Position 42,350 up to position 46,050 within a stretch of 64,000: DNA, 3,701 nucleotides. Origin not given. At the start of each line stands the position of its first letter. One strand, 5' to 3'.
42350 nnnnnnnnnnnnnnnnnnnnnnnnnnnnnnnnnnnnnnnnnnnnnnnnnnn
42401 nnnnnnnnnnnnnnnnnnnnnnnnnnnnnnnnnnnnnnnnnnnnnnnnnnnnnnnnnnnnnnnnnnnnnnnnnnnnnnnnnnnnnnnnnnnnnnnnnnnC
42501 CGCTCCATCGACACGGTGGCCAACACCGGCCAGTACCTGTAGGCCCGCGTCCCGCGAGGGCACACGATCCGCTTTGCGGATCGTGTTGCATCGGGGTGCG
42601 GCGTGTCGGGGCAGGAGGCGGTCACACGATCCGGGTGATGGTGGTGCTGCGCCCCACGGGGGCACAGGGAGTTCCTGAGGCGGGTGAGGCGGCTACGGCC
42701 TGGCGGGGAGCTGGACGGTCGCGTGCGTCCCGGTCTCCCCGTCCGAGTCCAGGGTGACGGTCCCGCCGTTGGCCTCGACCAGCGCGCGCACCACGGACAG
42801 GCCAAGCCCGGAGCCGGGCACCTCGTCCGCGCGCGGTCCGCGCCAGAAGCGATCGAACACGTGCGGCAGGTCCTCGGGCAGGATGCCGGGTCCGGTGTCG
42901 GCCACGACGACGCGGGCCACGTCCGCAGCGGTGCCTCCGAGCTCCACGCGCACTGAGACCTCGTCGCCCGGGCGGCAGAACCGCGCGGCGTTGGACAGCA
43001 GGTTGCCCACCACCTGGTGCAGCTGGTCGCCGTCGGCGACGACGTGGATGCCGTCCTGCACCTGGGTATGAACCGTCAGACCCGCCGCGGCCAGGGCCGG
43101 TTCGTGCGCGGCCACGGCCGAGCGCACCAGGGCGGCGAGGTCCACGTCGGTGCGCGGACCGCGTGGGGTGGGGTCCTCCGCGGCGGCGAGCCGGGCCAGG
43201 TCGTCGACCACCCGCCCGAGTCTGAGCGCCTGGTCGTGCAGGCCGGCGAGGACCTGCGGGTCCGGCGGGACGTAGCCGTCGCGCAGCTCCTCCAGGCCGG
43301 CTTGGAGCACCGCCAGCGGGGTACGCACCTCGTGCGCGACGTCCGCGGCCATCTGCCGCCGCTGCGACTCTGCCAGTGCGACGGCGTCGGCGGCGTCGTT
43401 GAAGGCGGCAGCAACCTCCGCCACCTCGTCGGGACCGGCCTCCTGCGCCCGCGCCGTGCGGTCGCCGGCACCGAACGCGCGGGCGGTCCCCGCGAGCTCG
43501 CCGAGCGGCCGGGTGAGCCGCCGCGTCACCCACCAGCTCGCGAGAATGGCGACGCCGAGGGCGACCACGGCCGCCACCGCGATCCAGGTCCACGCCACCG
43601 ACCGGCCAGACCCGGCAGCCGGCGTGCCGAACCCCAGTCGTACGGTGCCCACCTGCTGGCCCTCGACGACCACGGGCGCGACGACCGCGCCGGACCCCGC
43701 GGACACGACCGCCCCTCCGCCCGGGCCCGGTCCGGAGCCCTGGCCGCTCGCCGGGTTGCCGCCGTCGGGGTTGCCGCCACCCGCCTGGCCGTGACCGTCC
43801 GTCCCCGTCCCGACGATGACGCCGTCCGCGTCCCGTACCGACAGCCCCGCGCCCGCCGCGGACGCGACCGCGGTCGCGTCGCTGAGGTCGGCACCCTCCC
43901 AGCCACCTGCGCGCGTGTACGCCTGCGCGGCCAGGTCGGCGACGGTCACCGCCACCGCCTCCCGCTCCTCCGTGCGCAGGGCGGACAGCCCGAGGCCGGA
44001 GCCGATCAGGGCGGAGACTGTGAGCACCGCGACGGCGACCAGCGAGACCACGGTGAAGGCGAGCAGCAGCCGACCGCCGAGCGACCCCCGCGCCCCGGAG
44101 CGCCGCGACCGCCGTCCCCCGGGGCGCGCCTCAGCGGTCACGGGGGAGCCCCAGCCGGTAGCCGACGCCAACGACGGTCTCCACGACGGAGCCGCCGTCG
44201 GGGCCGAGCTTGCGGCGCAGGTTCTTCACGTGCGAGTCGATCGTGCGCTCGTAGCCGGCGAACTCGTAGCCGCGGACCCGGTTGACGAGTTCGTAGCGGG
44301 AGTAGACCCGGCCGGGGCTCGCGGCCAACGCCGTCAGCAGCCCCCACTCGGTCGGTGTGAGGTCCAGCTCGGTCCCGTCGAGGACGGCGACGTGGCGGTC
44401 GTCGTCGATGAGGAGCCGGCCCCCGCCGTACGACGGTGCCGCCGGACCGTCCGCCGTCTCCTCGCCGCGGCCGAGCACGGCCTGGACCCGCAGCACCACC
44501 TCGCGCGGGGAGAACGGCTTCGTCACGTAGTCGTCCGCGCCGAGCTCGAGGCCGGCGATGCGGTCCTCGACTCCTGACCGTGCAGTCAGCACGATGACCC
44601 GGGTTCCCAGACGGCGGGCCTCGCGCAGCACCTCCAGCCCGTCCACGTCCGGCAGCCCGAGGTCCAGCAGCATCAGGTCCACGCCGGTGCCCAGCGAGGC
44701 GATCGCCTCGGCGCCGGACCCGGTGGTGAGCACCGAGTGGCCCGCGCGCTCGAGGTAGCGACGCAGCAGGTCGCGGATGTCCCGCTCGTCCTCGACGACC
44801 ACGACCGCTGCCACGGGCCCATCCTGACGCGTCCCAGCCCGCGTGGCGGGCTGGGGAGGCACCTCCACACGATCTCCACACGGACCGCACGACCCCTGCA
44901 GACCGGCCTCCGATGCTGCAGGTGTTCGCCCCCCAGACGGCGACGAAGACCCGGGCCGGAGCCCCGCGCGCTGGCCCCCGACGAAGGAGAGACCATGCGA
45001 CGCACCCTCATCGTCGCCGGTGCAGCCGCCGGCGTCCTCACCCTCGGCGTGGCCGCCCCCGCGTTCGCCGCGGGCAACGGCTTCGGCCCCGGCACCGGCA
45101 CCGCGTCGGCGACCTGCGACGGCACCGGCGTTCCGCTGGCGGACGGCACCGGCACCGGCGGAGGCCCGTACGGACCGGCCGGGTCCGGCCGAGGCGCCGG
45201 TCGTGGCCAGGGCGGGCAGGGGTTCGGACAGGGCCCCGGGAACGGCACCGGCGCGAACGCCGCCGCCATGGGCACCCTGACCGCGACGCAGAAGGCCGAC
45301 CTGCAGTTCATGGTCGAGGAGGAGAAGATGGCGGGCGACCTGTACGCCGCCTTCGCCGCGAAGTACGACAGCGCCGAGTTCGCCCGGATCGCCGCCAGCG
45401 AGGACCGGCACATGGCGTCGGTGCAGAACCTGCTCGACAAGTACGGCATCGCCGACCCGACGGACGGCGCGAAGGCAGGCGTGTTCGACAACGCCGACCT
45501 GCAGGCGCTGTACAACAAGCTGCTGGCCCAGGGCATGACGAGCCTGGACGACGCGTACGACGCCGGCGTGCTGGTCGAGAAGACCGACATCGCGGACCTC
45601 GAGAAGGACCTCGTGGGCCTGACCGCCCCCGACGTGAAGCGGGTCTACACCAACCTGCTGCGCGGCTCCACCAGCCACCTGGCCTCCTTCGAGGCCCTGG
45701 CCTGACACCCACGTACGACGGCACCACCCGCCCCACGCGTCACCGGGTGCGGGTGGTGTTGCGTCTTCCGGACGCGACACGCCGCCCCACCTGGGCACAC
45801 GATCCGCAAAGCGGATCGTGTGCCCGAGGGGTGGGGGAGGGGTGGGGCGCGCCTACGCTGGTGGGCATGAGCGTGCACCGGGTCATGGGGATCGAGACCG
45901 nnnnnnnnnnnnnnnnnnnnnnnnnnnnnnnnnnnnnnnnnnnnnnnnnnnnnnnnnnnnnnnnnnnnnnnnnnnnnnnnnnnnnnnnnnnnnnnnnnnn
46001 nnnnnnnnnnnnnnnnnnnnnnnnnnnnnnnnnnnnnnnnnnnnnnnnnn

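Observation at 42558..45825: A two-component system plus a DUF2202 gene sit between arc and dop, bracketed by inverted family-1 repeats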

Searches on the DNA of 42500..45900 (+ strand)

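Call 60: search_rna_families(source=window, start=42500, end=45900, threshold=evalue, max_evalue=1)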
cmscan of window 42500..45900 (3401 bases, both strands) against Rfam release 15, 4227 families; matches with E-value up to 1: 1.
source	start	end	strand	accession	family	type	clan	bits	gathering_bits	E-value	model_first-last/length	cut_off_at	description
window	45391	45427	-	RF01333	CRISPR-DR20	Gene; CRISPR;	-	22.3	42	0.23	1-36/36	no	CRISPR RNA direct repeat element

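Call 61: search_dna_similar(query=window:42543-45866:+, collection=plasmids, mode=distant, max_rows=10)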
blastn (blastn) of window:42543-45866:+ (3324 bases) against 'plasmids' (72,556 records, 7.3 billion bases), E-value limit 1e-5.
Records with a match: 381; places in all: 723; records where one place covers at least 80% of the query: 0.
Best place of each record, by identity: 90-95% 1; 80-90% 49; 60-80% 331.
By first word of the organism name: Ralstonia 135; Streptomyces 40; Sinorhizobium 35; Rhizobium 22; Azospirillum 18; Burkholderia 16; Deinococcus 10; Ensifer 8; Shinella 7; Paracoccus 6; and 46 more.
By predicted mobility (MOB-suite, as given by PLSDB): non-mobilizable 207; mobilizable 146; conjugative 28.
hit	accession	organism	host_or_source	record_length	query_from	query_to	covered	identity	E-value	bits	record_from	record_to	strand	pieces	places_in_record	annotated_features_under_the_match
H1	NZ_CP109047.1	Streptomyces sp. NBC_00637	-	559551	248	2265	22%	66.4%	6e-22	182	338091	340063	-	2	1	ATP-binding protein | response regulator transcription factor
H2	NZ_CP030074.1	Streptomyces cadmiisoli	Whole organism,soil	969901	211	2137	20%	66.1%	1e-11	149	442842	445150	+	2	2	HAMP domain-containing sensor histidine kinase | response regulator transcription factor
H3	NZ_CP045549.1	Streptomyces sp. SYP-A7193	cell culture,soil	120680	1608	2137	16%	64.2%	1e-11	81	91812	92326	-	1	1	response regulator transcription factor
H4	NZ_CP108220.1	Streptomyces coelicoflavus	-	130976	1608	2137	16%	64.2%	1e-11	81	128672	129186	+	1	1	response regulator transcription factor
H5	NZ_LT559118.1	Nonomuraea gerenzanensis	-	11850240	221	2257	14%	69.8%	5e-17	170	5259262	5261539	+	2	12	none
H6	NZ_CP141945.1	Novosphingobium sp. RL4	Rheum palmatum L.,Single ...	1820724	239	2125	14%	70.0%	4e-18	184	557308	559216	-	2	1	none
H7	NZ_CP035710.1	Sphaerotilus sulfidivorans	cell culture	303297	1663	2134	14%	66.3%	8e-27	131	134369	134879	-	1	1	response regulator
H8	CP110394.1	Burkholderia sp. JSH-S8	Tetrastigma hemsleyanum Diels et Gilg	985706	1920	2262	10%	68.8%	2e-15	94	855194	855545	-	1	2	response regulator transcription factor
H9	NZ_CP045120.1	Rubrobacter tropicus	single pure culture,marine sediment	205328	1663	2011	10%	66.5%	1e-12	85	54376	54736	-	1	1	response regulator transcription factor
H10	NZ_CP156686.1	Burkholderia stagnalis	Bacterial cells,soils collected in ...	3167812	1925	2259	10%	67.1%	5e-10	76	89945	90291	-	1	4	none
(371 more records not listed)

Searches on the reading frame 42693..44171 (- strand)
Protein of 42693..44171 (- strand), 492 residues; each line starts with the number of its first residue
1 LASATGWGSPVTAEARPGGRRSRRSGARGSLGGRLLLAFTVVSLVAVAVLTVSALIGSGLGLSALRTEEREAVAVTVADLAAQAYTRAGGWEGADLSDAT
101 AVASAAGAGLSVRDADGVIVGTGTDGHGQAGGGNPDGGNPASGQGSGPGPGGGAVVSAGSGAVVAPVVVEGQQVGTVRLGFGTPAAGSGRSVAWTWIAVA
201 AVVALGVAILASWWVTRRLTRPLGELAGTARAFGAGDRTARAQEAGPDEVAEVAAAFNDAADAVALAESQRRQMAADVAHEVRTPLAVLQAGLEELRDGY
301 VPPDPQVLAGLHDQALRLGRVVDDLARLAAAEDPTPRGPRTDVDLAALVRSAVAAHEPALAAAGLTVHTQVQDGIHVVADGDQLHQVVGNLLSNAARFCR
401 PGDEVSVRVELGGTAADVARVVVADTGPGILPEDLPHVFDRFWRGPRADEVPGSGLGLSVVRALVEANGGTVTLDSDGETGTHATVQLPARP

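Call 10: search_protein_families(library=pfam, proteins=[window:42693-44171:-])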
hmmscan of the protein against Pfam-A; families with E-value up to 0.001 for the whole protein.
window:42693-44171:- (492 aa): 3 families
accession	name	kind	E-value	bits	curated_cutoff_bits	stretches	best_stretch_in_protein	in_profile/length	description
PF02518.31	HATPase_c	-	1.5e-27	96.7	26.4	1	380-491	2-110/111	Histidine kinase-, DNA gyrase B-, and HSP90-like ATPase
PF00672.30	HAMP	-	6.3e-13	49.3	25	1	214-263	1-50/53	HAMP domain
PF00512.31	HisKA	-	1.5e-11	44.6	26.9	1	270-331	1-63/66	His Kinase A (phospho-acceptor) domain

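Call 45: find_homologous_proteins(query=window:42696-44051:-, max_evalue=1e-40)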
Query window:42696-44051:- (452 aa): 1385 proteins with E <= 1e-40 among 8000 candidates; the best 120 are listed.
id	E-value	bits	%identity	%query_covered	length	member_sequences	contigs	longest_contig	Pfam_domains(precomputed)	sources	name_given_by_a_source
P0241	1.4e-277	939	100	100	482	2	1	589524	PF00672.31,PF02518.32,PF00512.32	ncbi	ncbi:MAG: HAMP domain-containing sensor histidine kinase [Candidatus Nanopelagicales bacterium]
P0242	7.2e-125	436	54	97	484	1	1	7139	PF00672.31,PF13581.13,PF02518.32,PF00512.32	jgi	-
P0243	4.5e-124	433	55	99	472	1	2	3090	PF00672.31,PF13581.13,PF02518.32,PF00512.32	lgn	-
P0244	2.5e-123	430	55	97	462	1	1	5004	PF00672.31,PF13581.13,PF02518.32,PF00512.32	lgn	-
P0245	3.3e-123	430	54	99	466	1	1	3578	PF00672.31,PF13581.13,PF02518.32,PF00512.32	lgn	-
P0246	4.8e-123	430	53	97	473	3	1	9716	PF00672.31,PF13581.13,PF02518.32,PF00512.32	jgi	jgi:two-component system sensor histidine kinase BaeS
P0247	1.5e-122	428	54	99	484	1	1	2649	PF00672.31,PF13581.13,PF02518.32,PF00512.32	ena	-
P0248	1.9e-122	428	54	100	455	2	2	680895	PF00672.31,PF13581.13,PF02518.32,PF00512.32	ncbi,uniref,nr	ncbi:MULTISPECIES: HAMP domain-containing sensor histidine kinase [unclassified Actinomadura]|uniref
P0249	4.3e-122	426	54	99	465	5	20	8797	PF00672.31,PF02518.32,PF00512.32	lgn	-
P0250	1.7e-121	425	54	99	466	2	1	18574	PF00672.31,PF13581.13,PF02518.32,PF00512.32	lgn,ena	-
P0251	2.8e-121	424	53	99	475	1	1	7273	PF00672.31,PF13581.13,PF02518.32,PF00512.32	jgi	jgi:two-component system sensor histidine kinase BaeS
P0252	4.9e-121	423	53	99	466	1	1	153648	PF00672.31,PF13581.13,PF02518.32,PF00512.32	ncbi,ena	-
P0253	2.3e-120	421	53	99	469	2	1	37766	PF00672.31,PF13581.13,PF02518.32,PF00512.32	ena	-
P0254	5.2e-120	420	53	100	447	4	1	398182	PF00672.31,PF13581.13,PF02518.32,PF00512.32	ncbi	-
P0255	6.2e-120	419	54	99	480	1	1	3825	PF00672.31,PF02518.32,PF00512.32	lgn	-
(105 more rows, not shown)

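Call 46: find_encoding_contigs(protein=P0242, flank=8000, max_places=3)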
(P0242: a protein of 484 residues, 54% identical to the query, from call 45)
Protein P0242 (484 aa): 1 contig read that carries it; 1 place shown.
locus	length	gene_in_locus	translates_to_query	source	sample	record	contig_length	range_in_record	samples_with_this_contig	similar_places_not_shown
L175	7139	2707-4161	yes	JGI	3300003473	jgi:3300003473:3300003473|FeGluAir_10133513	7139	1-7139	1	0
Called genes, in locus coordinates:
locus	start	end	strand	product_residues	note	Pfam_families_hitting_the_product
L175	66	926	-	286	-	PF00702:Hydrolase (weak), PF08282:Hydrolase_3, PF05116:S6PP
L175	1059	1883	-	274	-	PF09968:DUF2202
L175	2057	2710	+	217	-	-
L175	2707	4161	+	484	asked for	PF00672:HAMP, PF00512:HisKA, PF13581:HATPase_c_2 (weak), PF02518:HATPase_c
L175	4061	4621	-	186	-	-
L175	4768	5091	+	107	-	PF00581:Rhodanese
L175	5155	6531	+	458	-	PF00753:Lactamase_B, PF00581:Rhodanese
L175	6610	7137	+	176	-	?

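Call 66: search_protein_families(library=ncbifam, proteins=[window:42696-44051:-], max_evalue=0.00001)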
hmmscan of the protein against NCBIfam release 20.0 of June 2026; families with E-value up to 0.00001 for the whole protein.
window:42696-44051:- (452 aa): 80 families (the best 25 are shown)
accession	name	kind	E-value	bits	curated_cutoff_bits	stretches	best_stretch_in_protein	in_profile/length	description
NF012163.2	BaeS_SmeS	equivalog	6.9e-55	186.8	500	1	156-449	167-457/457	sensor histidine kinase efflux regulator BaeS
NF007837.0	PRK10549.1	equivalog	2.2e-51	175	603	1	155-450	166-458/466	envelope stress sensor histidine kinase BaeS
TIGR01386.1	cztS_silS_copS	subfamily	1.9e-45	155.7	292.55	1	155-447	164-455/457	heavy metal sensor histidine kinase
NF033092.0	HK_WalK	equivalog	2.7e-43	148.4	725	1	228-449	369-593/594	cell wall metabolism sensor histidine kinase WalK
TIGR02966.1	phoR_proteo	equivalog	2e-41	142.1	334.2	1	227-447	110-332/333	phosphate regulon sensor histidine kinase PhoR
NF008312.0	PRK11100.1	equivalog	2.4e-41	142.1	356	1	123-450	150-474/477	two-component system sensor histidine kinase CreC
NF046044.1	PnpS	equivalog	1.3e-39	136.3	400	1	209-449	149-390/390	two-component system histidine kinase PnpS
NF012226.0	AdeS_HK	equivalog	5.7e-38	131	500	1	151-438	56-342/353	two-component sensor histidine kinase AdeS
NF041735.1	hist_kin_RppB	equivalog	6.7e-36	124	400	1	229-449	214-438/438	two-component system sensor histidine kinase RppB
NF007004.0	PRK09467.1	equivalog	1.4e-35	122.9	415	1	161-450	162-436/440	two-component system sensor histidine kinase EnvZ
NF040691.1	MtrAB_MtrB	equivalog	2.7e-34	119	450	1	156-450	189-492/507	MtrAB system histidine kinase MtrB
NF058527.1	HistKinChvGCaul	equivalog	2.8e-31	108.9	740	1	161-436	233-514/535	two-component sensor histidine kinase ChvG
NF007664.1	PRK10337.1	equivalog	5.8e-30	104.3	475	1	161-447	160-441/442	quorum sensing histidine kinase QseC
NF007898.0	PRK10604.1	equivalog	6e-30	104.8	478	1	154-450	136-423/433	two-component system sensor histidine kinase RstB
NF008468.0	PRK11360.1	equivalog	3.9e-28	98.2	646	1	234-451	399-609/616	two-component system sensor histidine kinase AtoS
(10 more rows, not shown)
